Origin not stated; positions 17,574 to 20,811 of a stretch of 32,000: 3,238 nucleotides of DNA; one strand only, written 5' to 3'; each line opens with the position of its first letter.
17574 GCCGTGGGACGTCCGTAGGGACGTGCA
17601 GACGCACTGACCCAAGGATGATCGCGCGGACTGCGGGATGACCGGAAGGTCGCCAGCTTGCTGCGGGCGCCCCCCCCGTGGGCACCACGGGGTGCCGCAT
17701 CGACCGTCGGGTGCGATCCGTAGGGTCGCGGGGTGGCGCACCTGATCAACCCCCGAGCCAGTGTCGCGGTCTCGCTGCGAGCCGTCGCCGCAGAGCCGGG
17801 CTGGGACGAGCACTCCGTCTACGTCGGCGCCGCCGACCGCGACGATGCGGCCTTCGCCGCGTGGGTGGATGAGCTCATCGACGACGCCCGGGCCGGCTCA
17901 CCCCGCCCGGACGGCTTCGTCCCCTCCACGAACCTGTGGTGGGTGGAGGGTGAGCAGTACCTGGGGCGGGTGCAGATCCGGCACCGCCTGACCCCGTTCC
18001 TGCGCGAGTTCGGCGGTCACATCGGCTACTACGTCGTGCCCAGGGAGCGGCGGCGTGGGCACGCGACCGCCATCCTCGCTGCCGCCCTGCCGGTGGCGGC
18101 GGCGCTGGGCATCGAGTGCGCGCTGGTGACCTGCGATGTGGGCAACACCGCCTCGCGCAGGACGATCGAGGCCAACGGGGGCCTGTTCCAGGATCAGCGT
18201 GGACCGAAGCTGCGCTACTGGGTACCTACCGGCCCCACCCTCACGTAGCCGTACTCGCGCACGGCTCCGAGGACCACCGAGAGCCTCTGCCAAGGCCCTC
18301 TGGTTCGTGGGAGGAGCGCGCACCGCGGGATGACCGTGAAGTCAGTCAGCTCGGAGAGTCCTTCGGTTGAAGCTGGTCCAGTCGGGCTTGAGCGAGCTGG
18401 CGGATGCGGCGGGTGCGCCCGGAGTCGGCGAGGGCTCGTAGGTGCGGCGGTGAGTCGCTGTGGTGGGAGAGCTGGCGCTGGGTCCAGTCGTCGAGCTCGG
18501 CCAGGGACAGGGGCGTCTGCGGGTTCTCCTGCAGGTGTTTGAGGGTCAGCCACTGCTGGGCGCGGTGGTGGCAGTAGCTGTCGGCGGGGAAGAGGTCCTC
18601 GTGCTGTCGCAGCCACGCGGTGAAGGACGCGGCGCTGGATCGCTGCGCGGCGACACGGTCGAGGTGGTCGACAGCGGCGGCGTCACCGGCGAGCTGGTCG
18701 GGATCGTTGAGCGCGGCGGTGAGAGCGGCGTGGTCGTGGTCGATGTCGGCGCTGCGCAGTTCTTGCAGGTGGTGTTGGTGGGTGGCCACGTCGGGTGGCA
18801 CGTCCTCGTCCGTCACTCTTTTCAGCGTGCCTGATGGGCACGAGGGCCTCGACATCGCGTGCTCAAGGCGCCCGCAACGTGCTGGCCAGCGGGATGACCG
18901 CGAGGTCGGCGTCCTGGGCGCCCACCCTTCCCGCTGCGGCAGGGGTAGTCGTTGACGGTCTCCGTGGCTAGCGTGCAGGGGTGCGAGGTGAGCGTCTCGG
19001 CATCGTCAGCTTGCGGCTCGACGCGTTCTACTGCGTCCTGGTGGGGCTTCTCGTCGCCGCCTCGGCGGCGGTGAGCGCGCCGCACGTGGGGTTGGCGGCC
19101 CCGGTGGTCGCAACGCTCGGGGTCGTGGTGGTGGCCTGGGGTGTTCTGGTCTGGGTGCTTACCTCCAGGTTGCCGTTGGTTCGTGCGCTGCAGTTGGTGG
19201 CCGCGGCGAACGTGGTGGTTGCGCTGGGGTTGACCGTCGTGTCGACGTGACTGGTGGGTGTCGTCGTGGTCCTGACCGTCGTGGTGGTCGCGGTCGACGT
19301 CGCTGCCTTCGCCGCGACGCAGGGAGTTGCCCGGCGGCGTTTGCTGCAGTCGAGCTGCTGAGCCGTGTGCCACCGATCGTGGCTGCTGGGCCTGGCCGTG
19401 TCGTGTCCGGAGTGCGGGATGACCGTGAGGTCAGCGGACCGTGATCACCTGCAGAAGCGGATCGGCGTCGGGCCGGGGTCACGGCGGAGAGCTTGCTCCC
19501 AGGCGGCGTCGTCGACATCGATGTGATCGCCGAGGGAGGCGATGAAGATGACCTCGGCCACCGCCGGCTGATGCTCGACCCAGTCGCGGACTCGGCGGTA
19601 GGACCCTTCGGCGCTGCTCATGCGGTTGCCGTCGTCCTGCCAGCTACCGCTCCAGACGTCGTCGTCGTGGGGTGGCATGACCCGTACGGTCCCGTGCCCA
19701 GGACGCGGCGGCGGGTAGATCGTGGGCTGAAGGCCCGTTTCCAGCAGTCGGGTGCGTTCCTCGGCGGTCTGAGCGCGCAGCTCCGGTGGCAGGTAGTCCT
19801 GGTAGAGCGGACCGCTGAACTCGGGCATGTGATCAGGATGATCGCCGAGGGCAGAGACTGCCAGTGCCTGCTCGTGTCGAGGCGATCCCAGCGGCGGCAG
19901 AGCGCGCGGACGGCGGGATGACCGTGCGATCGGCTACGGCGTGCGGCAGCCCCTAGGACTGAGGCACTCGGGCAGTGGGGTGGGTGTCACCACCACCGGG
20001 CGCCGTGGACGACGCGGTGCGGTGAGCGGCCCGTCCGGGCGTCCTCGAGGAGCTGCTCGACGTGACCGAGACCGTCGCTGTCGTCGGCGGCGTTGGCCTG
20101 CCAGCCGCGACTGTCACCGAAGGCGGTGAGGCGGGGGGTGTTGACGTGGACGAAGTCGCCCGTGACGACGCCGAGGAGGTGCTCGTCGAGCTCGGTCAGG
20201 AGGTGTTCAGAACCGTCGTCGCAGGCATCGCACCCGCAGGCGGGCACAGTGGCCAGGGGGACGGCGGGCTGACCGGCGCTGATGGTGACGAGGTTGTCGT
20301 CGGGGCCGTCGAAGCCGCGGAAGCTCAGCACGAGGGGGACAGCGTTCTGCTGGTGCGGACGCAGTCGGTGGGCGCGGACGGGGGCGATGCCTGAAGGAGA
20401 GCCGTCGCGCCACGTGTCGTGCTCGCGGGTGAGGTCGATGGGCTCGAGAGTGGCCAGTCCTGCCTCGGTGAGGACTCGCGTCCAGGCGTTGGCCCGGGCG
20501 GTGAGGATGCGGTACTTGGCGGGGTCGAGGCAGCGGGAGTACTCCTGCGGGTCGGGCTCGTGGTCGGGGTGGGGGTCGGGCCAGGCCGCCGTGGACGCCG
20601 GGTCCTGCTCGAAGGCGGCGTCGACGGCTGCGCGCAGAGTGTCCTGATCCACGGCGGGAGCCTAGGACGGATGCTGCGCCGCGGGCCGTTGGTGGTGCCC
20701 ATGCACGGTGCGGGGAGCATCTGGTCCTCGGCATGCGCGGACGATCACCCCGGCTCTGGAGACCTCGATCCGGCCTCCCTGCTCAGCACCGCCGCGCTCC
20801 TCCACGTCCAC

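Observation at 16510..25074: About 8.6 kb partitioned into single-gene cassettes by at least 13 same-orientation conserved repeats (integron-like layout, unfamiliar site, no recombinase visible)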

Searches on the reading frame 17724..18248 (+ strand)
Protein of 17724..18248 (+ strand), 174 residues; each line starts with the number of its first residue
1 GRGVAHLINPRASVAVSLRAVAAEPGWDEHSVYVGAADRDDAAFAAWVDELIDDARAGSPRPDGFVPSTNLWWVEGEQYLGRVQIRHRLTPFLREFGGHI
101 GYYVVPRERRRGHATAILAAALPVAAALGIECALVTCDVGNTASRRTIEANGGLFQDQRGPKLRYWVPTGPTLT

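Call 12: search_protein_families(library=pfam, proteins=[window:17724-18248:+], max_evalue=0.01)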
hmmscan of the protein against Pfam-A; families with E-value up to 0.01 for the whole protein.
window:17724-18248:+ (174 aa): 2 families
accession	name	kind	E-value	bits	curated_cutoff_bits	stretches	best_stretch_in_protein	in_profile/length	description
PF00583.31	Acetyltransf_1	-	7.3e-08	33.1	20.7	1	66-149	31-112/116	Acetyltransferase (GNAT) family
PF13302.13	Acetyltransf_3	-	1.1e-07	33.1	25.4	1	38-152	31-136/138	Acetyltransferase (GNAT) domain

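Call 55: find_encoding_contigs(protein=window:17733-18248:+, flank=10000, max_places=10)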
Protein window:17733-18248:+ (171 aa): 5 contigs read that carry it; 3 places shown.
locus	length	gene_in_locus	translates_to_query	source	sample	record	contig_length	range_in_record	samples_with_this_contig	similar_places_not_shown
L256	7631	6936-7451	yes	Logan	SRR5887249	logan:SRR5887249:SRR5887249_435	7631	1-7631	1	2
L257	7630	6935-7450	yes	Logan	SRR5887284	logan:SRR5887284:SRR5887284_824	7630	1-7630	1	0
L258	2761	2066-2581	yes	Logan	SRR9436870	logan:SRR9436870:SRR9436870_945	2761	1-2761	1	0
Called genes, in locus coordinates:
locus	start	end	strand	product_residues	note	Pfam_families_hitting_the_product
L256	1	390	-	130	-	?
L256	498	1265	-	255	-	PF11361:DUF3159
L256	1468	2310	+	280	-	PF13560:HTH_31, PF17765:MLTR_LBD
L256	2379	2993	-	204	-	PF00440:TetR_N, PF21597:TetR_C_43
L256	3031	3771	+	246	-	PF00106:adh_short, PF08659:KR, PF13561:adh_short_C2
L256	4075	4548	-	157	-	PF00440:TetR_N, PF21597:TetR_C_43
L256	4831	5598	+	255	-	PF02826:2-Hacid_dh_C (weak), PF03807:F420_oxidored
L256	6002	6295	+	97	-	-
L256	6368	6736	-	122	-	PF14534:DUF4440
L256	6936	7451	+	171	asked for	PF13302:Acetyltransf_3, PF00583:Acetyltransf_1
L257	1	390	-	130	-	?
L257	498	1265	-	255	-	PF11361:DUF3159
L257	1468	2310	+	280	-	PF13560:HTH_31, PF17765:MLTR_LBD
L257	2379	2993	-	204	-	PF00440:TetR_N, PF21597:TetR_C_43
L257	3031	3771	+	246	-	PF00106:adh_short, PF08659:KR, PF13561:adh_short_C2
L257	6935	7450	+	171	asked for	PF13302:Acetyltransf_3, PF00583:Acetyltransf_1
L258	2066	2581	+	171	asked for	PF13302:Acetyltransf_3, PF00583:Acetyltransf_1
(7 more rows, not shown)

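Call 72: find_homologous_proteins(query=window:17733-18248:+, max_evalue=1e-20)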
Query window:17733-18248:+ (171 aa): 1348 proteins with E <= 1e-20 among 8000 candidates; the best 120 are listed.
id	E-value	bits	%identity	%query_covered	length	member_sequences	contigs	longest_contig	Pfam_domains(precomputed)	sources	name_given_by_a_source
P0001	7.6e-105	366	95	99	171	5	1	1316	PF13302.14,PF00583.32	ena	-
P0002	8.8e-103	360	93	99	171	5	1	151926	PF13302.14,PF00583.32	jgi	-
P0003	2.3e-100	352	91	99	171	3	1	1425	PF13302.14,PF00583.32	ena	-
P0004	2.4e-98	345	89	98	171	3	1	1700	PF13302.14,PF00583.32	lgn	-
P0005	1.4e-97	343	88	99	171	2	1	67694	PF13302.14,PF00583.32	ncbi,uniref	ncbi:GNAT family N-acetyltransferase [Kineococcus sp. SYSU DK002]|uniref:GNAT family N-acetyltransfe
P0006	4.2e-87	308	80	98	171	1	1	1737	PF13302.14,PF00583.32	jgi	jgi:predicted acetyltransferase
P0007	8.6e-82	291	78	99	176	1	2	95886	PF13302.14,PF00583.32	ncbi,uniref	ncbi:GNAT family N-acetyltransferase [Kineococcus gypseus]|uniref:GNAT family N-acetyltransferase n=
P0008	1.2e-77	278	73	97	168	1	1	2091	PF13302.14,PF00583.32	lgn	-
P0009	4.3e-75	269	73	97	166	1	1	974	PF13302.14,PF00583.32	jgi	jgi:predicted acetyltransferase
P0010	1.4e-74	268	84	82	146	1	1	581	PF13302.14,PF00583.32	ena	-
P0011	2.8e-74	267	71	96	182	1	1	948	PF13302.14,PF00583.32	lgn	-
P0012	3.5e-74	266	70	98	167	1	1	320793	PF13302.14,PF00583.32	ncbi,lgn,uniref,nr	ncbi:GNAT family N-acetyltransferase [Kineococcus rhizosphaerae]|uniref:Putative acetyltransferase n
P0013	2.4e-73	264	71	96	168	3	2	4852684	PF13302.14,PF00583.32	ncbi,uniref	ncbi:GNAT family N-acetyltransferase [Kineococcus aurantiacus]|uniref:GNAT family N-acetyltransferas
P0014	2.6e-73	264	68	98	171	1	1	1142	PF13302.14,PF00583.32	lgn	-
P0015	3.0e-72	260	72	97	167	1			PF13302.14,PF00583.32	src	-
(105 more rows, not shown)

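Call 73: find_encoding_contigs(protein=P0002, flank=10000, max_places=3)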
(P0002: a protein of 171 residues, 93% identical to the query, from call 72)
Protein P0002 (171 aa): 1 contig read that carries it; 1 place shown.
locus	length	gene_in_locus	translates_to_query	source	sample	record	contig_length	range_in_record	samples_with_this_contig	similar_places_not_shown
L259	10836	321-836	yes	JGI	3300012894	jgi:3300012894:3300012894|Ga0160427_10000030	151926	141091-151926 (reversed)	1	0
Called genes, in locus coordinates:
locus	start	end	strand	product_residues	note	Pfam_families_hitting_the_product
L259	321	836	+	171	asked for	PF00583:Acetyltransf_1, PF13302:Acetyltransf_3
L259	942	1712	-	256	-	PF02511:Thy1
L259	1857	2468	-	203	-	-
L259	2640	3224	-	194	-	PF13563:2_5_RNA_ligase2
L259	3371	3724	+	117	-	-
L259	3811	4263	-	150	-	-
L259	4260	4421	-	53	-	-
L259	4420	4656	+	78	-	-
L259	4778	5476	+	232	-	PF01909:NTP_transf_2 (weak)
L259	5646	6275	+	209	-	PF18085:Mak_N_cap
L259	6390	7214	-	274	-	PF01790:LGT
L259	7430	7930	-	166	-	-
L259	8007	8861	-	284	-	-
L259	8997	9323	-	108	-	PF00583:Acetyltransf_1, PF13302:Acetyltransf_3 (weak), PF13673:Acetyltransf_10, PF13508:Acetyltransf_7, PF14542:Acetyltransf_CG (weak), PF08445:FR47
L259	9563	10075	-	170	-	PF13302:Acetyltransf_3, PF13420:Acetyltransf_4 (weak), PF00583:Acetyltransf_1, PF13523:Acetyltransf_8 (weak)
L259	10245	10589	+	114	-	-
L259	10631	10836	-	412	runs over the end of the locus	PF05977:MFS_3, PF07690:MFS_1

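Call 74: find_encoding_contigs(protein=P0005, flank=10000, max_places=3)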
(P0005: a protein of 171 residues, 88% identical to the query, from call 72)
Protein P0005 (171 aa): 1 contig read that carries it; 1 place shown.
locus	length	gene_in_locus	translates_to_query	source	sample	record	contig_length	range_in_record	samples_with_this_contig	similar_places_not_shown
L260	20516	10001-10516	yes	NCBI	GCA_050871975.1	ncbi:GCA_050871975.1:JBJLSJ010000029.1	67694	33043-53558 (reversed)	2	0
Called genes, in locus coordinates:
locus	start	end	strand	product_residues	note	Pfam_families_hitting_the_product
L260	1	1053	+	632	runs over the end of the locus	PF13487:HD_5, PF01966:HD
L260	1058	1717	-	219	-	PF07819:PGAP1 (faint), PF00561:Abhydrolase_1 (weak)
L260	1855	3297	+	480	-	PF00072:Response_reg, PF01339:CheB_methylest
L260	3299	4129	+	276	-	PF03705:CheR_N, PF01739:CheR, PF13847:Methyltransf_31 (faint), PF13649:Methyltransf_25 (faint), PF08241:Methyltransf_11 (weak), PF08242:Methyltransf_12 (weak)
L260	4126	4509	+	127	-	PF00072:Response_reg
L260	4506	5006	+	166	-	PF13690:CheX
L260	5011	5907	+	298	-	PF00072:Response_reg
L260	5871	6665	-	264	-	-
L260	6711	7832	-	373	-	PF00563:EAL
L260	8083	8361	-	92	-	-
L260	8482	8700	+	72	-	PF01402:RHH_1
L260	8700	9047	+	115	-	PF02452:PemK_toxin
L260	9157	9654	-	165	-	PF24716:WapI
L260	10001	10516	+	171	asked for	PF13302:Acetyltransf_3, PF00583:Acetyltransf_1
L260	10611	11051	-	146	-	-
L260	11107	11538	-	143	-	PF19654:DUF6157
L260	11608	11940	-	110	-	PF01934:HepT-like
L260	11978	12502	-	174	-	PF13560:HTH_31, PF01381:HTH_3, PF12844:HTH_19, PF01909:NTP_transf_2, PF18765:Polbeta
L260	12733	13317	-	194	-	-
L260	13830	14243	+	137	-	PF00903:Glyoxalase, PF06983:3-dmu-9_3-mt (weak)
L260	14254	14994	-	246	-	PF00535:Glycos_transf_2, PF13641:Glyco_tranf_2_3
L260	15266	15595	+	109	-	-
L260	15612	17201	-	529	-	PF00614:PLDc (faint), PF13091:PLDc_2 (weak)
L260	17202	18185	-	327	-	PF01545:Cation_efflux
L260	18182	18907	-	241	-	PF00497:SBP_bac_3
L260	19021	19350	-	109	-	-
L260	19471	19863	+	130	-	-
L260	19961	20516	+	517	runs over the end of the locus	PF00990:GGDEF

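Call 79: find_encoding_contigs(protein=P0013, flank=10000, max_places=4)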
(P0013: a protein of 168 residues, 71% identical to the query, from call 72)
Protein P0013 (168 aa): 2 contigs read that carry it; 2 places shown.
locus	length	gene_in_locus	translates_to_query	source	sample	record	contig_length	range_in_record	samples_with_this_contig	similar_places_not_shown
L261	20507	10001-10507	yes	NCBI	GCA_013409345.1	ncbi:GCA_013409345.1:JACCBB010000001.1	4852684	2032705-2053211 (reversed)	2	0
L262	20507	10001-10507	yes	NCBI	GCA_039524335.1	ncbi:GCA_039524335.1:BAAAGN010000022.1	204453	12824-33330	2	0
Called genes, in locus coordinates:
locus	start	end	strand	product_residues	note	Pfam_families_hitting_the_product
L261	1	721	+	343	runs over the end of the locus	PF00356:LacI, PF00532:Peripla_BP_1, PF13407:Peripla_BP_4, PF13377:Peripla_BP_3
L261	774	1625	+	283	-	PF00702:Hydrolase (faint), PF12710:HAD (faint), PF05116:S6PP (faint), PF08282:Hydrolase_3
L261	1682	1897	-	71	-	-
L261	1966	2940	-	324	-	PF25819:Nal1_C (faint)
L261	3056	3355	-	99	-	-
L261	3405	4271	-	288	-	PF00106:adh_short, PF01370:Epimerase (weak), PF04321:RmlD_sub_bind (weak), PF08659:KR, PF13460:NAD_binding_10 (weak), PF13561:adh_short_C2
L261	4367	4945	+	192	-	PF00440:TetR_N, PF17926:TetR_C_21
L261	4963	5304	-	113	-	-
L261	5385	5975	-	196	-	PF10759:BPA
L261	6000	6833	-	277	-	PF01569:PAP2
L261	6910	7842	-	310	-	PF00248:Aldo_ket_red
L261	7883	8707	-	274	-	PF00106:adh_short, PF08659:KR, PF13460:NAD_binding_10, PF13561:adh_short_C2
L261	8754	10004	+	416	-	PF02342:TerD, PF10138:vWA-TerF-like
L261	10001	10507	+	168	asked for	PF13302:Acetyltransf_3, PF00583:Acetyltransf_1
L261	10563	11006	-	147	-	PF01047:MarR, PF12802:MarR_2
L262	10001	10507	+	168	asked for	PF13302:Acetyltransf_3, PF00583:Acetyltransf_1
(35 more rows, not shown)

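Call 80: find_encoding_contigs(protein=P0007, flank=10000, max_places=4)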
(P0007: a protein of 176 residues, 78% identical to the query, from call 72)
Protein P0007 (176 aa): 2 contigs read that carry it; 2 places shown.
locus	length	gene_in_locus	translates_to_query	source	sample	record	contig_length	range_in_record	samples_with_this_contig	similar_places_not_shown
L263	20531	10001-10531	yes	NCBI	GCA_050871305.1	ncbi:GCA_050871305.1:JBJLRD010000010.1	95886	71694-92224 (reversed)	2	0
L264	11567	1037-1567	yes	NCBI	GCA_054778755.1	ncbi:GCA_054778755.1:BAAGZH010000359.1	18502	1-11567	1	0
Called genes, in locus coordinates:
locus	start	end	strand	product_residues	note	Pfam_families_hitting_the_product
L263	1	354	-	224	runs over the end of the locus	-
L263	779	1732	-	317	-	PF09234:DUF1963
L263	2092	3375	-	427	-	-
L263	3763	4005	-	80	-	-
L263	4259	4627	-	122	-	-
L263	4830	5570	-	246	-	-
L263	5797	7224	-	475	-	-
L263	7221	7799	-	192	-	PF04542:Sigma70_r2 (weak), PF08281:Sigma70_r4_2, PF04545:Sigma70_r4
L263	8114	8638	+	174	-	PF04542:Sigma70_r2, PF08281:Sigma70_r4_2, PF04545:Sigma70_r4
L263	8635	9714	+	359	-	-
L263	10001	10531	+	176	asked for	PF13302:Acetyltransf_3 (weak), PF00583:Acetyltransf_1 (weak)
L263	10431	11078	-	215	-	PF04229:GrpB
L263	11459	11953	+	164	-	-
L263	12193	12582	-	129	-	-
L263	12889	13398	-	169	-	-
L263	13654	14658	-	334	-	-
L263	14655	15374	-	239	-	PF04542:Sigma70_r2, PF08281:Sigma70_r4_2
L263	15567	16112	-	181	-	PF24716:WapI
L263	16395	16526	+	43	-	-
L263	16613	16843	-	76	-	-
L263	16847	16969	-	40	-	-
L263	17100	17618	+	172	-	-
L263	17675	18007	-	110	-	-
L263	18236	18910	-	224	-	-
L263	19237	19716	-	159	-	-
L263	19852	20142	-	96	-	-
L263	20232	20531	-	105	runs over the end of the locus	-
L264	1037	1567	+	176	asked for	PF13302:Acetyltransf_3 (weak), PF00583:Acetyltransf_1 (weak)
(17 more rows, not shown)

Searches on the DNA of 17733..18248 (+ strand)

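Call 82: search_with_rna_model(model_id=R1, sources=[L259, L260, L261, L263, L264, window], max_evalue=0.1)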
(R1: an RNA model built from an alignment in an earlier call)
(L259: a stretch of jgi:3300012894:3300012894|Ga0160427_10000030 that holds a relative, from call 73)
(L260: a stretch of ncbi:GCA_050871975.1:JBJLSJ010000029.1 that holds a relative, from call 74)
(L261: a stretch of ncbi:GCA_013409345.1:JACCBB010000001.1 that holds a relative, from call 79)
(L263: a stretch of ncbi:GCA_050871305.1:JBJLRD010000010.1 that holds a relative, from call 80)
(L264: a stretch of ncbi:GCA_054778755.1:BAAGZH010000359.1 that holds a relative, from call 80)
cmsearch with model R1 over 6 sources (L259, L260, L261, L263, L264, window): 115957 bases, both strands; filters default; matches with E-value up to 0.1: 47.
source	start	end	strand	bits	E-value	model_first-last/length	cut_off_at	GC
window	16494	16573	+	65.9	3.1e-19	8-85/87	-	0.74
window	23623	23705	+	61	1e-17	5-85/87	-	0.71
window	14582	14662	+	60.3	1.6e-17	4-84/87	-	0.72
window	24265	24346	+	57.4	1.3e-16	5-85/87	-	0.7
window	22781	22861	+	54.3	1.2e-15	5-84/87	-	0.62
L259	2544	2627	+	51.2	1.1e-14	4-85/87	-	0.64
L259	9495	9565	+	49.7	3.3e-14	12-83/87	-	0.72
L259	6282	6362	+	40.5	2.6e-11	5-84/87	-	0.64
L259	174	244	+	38.3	1.2e-10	4-84/87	-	0.66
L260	12545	12634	+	36.2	5.6e-10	7-80/87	-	0.68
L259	8018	8083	+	34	2.7e-09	4-68/87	-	0.68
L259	10543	10601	+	32.1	1.1e-08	28-84/87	-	0.73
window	24996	25068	+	30.5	3.2e-08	5-76/87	-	0.6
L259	891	935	+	27.7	2.4e-07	41-85/87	-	0.73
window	18311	18345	+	26.2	7.2e-07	51-84/87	-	0.69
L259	3745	3802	+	25.5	1.2e-06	29-83/87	-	0.69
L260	12694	12722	+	24.7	2.1e-06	56-84/87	-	0.69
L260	12635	12663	+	23.5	5.2e-06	53-80/87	-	0.76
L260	13465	13521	+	22.7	9.2e-06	8-60/87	-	0.75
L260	9728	9792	+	22.1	1.4e-05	4-78/87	-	0.71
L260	12666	12691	+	20.9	3.2e-05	54-79/87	-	0.81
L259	3273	3324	+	20.8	3.4e-05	12-73/87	-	0.62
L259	5511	5610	+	20.6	3.9e-05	7-84/87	-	0.71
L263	19096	19152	+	20.5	4.3e-05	5-61/87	-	0.6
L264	10132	10188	+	20.5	4.3e-05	5-61/87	-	0.6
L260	10575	10597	+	18.5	0.00018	62-84/87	-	0.65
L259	8936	8996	+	16.8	0.00062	14-84/87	-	0.67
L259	4651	4705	+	16.3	0.0009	30-82/87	-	0.65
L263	19824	19866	+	13.8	0.0053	8-50/87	-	0.81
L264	10860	10902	+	13.8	0.0053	8-50/87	-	0.81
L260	11575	11614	+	13.5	0.0066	10-48/87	-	0.68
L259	1790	1840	+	12.9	0.01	4-55/87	-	0.63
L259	174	242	-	12.9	0.01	6-84/87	-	0.67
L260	8391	8449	+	12.7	0.012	28-83/87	-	0.8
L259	2767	2821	-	12.1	0.019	13-65/87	-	0.73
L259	7368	7407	+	11.6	0.027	5-43/87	-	0.68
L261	13165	13210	-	11.4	0.029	11-54/87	-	0.83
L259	10157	10218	+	11.4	0.031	13-74/87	-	0.66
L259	10125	10155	+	11.1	0.037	6-37/87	-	0.68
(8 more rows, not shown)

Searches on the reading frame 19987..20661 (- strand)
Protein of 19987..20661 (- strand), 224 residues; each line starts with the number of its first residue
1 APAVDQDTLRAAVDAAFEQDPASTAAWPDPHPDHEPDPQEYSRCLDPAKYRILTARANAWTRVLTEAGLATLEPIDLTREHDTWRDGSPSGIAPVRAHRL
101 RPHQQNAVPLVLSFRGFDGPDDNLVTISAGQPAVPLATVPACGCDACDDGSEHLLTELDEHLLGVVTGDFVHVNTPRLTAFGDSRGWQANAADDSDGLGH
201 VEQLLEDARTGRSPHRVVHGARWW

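Call 12: search_protein_families(library=pfam, proteins=[window:19987-20661:-], max_evalue=0.01)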
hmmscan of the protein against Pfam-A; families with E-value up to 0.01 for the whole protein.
window:19987-20661:- (224 aa): 1 family
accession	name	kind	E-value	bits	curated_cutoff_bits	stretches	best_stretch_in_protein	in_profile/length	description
PF19736.4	DUF6226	-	6.4e-39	134.2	26.8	1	14-195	2-173/205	Family of unknown function (DUF6226)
